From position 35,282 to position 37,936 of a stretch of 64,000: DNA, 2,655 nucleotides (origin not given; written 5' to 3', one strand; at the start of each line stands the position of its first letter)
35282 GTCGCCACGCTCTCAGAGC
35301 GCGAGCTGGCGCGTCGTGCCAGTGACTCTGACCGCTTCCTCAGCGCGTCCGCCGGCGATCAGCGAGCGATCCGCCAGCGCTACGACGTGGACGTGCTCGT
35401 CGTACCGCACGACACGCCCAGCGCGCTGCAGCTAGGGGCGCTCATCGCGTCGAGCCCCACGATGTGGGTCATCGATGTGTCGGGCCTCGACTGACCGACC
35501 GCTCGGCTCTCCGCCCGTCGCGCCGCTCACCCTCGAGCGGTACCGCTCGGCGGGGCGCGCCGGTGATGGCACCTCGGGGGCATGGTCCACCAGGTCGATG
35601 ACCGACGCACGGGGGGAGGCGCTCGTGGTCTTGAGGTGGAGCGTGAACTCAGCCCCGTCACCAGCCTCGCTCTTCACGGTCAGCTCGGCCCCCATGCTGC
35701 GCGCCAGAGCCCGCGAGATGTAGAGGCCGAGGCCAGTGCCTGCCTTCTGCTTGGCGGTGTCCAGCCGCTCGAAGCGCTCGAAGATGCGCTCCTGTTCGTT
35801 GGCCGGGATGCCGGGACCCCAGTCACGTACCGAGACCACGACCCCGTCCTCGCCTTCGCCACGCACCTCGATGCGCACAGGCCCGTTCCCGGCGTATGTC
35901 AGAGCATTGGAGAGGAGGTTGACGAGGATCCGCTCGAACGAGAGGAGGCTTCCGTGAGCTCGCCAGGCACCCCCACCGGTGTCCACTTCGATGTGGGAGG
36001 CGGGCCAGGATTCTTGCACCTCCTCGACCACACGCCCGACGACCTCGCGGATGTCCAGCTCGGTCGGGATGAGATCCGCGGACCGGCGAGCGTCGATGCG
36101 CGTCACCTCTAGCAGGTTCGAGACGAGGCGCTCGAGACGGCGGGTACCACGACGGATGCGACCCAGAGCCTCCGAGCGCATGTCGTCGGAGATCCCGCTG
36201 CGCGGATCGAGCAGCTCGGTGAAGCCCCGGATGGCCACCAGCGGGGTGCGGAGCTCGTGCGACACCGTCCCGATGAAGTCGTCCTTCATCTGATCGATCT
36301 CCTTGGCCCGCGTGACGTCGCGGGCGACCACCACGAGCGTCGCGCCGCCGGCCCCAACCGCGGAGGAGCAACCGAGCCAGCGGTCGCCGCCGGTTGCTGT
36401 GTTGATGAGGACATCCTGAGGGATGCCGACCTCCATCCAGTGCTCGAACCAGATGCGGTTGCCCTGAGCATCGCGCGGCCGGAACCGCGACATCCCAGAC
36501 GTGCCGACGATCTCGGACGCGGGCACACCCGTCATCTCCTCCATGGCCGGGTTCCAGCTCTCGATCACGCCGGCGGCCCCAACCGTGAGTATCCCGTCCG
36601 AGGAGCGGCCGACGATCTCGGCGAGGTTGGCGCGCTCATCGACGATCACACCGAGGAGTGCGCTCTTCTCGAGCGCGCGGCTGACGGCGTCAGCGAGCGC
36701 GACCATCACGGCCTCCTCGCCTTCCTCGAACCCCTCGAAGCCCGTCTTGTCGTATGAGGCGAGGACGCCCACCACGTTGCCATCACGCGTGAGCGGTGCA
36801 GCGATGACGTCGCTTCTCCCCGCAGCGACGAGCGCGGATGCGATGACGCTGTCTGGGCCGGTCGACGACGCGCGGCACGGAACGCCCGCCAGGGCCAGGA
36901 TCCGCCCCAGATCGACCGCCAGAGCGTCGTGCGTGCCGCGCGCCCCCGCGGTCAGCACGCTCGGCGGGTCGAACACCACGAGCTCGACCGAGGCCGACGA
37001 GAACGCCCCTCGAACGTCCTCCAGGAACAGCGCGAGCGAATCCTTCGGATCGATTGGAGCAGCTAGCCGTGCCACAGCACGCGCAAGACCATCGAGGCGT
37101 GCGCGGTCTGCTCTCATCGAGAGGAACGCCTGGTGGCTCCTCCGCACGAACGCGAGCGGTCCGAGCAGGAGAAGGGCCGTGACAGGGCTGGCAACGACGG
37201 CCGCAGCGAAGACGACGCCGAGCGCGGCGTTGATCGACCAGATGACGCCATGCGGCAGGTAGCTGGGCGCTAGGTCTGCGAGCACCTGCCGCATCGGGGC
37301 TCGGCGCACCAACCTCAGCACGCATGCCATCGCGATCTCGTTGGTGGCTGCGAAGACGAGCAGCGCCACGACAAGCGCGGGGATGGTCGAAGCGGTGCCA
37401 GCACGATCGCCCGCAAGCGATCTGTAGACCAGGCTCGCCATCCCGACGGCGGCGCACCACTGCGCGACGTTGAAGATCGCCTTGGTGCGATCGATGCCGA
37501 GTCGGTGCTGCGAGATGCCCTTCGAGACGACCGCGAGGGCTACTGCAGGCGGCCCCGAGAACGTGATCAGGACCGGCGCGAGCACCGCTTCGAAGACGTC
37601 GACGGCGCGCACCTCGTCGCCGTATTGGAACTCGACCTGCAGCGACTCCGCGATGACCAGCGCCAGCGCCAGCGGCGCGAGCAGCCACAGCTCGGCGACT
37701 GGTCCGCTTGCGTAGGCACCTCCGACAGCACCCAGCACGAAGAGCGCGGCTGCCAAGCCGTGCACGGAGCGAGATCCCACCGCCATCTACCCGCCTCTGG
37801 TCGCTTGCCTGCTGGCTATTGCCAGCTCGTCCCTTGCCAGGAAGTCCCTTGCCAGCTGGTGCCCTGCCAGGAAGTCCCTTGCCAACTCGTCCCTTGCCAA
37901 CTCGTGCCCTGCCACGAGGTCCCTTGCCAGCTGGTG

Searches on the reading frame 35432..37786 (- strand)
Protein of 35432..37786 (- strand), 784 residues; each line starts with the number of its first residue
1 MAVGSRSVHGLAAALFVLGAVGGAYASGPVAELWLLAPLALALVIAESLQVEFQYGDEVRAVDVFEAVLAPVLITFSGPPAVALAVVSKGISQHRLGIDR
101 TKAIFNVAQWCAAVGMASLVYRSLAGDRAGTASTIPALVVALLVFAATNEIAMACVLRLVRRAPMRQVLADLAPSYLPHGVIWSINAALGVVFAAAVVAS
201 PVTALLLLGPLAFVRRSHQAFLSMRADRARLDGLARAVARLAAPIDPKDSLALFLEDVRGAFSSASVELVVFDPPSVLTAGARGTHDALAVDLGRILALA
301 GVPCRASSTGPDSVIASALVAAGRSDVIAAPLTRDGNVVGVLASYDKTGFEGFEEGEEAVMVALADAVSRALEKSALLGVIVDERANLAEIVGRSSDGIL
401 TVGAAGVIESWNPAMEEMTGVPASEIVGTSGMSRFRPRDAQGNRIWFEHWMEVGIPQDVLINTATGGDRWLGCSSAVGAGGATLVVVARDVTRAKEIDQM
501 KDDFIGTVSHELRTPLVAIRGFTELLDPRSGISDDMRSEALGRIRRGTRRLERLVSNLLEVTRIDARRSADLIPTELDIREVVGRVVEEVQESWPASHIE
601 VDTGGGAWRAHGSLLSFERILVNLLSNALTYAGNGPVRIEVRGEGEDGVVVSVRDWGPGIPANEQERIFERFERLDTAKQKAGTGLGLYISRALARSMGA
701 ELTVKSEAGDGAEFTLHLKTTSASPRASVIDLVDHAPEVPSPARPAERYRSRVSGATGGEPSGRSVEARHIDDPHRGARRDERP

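Call 6: search_protein_families(library=pfam, proteins=[window:35432-37786:-], max_evalue=0.01)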
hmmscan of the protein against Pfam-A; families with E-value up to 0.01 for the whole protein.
window:35432-37786:- (784 aa): 11 families
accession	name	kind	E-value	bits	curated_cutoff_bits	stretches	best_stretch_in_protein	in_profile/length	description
PF02518.31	HATPase_c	-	5.5e-26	91.6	26.4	1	616-720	5-109/111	Histidine kinase-, DNA gyrase B-, and HSP90-like ATPase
PF00512.31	HisKA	-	1.1e-17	64.2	26.9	1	500-566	1-65/66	His Kinase A (phospho-acceptor) domain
PF08448.16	PAS_4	-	2.5e-05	24.9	23.1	1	394-495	3-109/110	PAS fold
PF13581.12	HATPase_c_2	-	4.2e-05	24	27.4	1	624-698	39-112/127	Histidine kinase-like ATPase domain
PF01590.32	GAF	-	0.00014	22.8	22.4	1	236-372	7-133/133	GAF domain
PF00989.32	PAS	-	0.00041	20.8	22.6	1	390-432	5-47/113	PAS fold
PF13426.13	PAS_9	-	0.00065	20.4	27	1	396-492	1-102/103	PAS domain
PF13185.12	GAF_2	-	0.0012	19.5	28.6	1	318-373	83-136/136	GAF domain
PF13188.13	PAS_8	-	0.0017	18.6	21.8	1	394-437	9-52/65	PAS domain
PF13492.12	GAF_3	-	0.0078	17.1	27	1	325-373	81-128/129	GAF domain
PF13589.12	HATPase_c_3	-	0.0096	16.4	25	0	616-723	2-108/137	Histidine kinase-, DNA gyrase B-, and HSP90-like ATPase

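Call 7: search_protein_families(library=ncbifam, proteins=[window:35432-37786:-], max_evalue=0.01)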
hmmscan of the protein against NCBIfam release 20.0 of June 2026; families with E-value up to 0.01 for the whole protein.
window:35432-37786:- (784 aa): 80 families (the best 25 are shown)
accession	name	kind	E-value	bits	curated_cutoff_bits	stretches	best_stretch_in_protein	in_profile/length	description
NF046044.1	PnpS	equivalog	3.6e-57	194.1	400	1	381-718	50-389/390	two-component system histidine kinase PnpS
TIGR02966.1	phoR_proteo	equivalog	6.4e-52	176.6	334.2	1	387-718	7-333/333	phosphate regulon sensor histidine kinase PhoR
NF033092.0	HK_WalK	equivalog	1.5e-41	142.7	725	1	383-718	255-592/594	cell wall metabolism sensor histidine kinase WalK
NF040691.1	MtrAB_MtrB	equivalog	1.2e-40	140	450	1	488-721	258-493/507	MtrAB system histidine kinase MtrB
NF047874.1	MASE3_PAS_HK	subfamily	3.6e-39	135.1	560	1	489-722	386-627/655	MASE3 domain-containing sensor histidine kinase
TIGR02956.1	TMAO_torS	equivalog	3e-34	118.3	676.5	1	493-728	456-690/967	TMAO reductase system sensor histidine kinase/response regulator TorS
NF041735.1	hist_kin_RppB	equivalog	4.2e-34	118.1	400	1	502-718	217-437/438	two-component system sensor histidine kinase RppB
NF008235.0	PRK11006.1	equivalog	6.6e-33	114.2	390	1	483-719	186-422/431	phosphate regulon sensor histidine kinase PhoR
NF008312.0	PRK11100.1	equivalog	7.8e-33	114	356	1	502-721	257-475/477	two-component system sensor histidine kinase CreC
NF041832.1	near_NosP_CTERM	subfamily_domain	1e-32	113.6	400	1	499-725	5-230/370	NahK/ErcS family hybrid sensor histidine kinase/response regulator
NF007898.0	PRK10604.1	equivalog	7e-32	111.1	478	1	500-726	211-429/433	two-component system sensor histidine kinase RstB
NF008468.0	PRK11360.1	equivalog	2.8e-31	108.5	646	1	382-723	264-611/616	two-component system sensor histidine kinase AtoS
NF041880.1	EPS_EpsF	equivalog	3.2e-31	108.4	900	1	493-717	266-488/492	response regulator EpsF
NF008302.0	PRK11091.1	equivalog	4.3e-30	104.6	838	1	486-723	261-508/779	aerobic respiration two-component sensor histidine kinase ArcB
NF011874.0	PRK15347.1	equivalog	1e-29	103.2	852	1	493-724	390-618/921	two component system sensor kinase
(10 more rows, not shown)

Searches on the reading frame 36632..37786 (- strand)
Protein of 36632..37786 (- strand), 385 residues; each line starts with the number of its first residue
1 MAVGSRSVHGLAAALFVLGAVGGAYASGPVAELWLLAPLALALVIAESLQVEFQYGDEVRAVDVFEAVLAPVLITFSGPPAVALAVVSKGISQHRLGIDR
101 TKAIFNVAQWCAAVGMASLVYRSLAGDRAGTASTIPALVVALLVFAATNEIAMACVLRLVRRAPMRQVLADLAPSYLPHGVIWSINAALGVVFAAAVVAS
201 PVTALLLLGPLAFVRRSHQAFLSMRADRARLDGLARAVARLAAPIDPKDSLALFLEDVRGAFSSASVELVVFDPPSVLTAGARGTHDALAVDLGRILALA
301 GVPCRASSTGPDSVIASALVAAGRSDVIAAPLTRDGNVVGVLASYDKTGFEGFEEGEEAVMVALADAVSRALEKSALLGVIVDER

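Call 73: find_related_loci(query=A3, collection=metagenome_contigs, flank=4000)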
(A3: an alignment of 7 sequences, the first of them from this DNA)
Query A3 (385 aa) in metagenome_contigs; peptide patterns used: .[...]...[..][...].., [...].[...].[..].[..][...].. (x = any residue, [..] = any of these).
600 stretches matched a pattern (row limit reached: there are more); 76 encode a relative of the query (tblastn E <= 1e-3); 76 distinct loci.
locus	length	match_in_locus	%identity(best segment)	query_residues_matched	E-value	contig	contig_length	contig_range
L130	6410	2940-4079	63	6-385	8e-139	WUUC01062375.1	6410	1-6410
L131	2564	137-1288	61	1-385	5e-130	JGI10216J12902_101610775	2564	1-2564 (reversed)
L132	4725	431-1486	63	27-378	1e-120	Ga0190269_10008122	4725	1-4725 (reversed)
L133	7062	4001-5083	51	26-385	5e-99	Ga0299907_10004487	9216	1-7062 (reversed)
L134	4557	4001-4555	65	1-185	3e-72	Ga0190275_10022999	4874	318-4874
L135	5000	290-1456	38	11-385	6e-64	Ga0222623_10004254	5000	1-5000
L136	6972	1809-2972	39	11-385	5e-63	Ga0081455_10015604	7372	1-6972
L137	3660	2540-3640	39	27-385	1e-60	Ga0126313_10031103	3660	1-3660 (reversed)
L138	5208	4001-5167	38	11-385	5e-60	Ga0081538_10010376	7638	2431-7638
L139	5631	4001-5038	38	49-385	1e-58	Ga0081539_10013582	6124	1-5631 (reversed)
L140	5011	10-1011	40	61-385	5e-59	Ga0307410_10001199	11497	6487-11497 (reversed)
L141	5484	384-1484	38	27-385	9e-58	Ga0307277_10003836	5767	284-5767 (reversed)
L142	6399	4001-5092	37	36-385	5e-58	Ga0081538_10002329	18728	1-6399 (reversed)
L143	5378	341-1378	38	43-385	3e-57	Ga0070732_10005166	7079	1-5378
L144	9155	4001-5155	39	14-385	3e-57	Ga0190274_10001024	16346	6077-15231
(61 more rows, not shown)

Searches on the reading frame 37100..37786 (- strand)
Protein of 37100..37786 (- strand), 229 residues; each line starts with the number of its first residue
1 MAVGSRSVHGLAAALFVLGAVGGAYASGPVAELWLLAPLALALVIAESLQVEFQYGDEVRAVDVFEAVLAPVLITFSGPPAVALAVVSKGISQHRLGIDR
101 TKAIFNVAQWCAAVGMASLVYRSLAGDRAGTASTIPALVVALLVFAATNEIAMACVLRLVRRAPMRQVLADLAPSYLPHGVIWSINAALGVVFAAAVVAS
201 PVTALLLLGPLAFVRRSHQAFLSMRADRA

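Call 42: search_protein_families(library=pfam, proteins=[window:37100-37786:-], max_evalue=1)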
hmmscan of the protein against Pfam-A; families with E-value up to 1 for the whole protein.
window:37100-37786:- (229 aa): 1 family
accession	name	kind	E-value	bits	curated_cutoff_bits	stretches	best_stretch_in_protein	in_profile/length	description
PF20972.2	MASE9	-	0.00066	20.1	24.3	1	62-170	52-154/203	MASE9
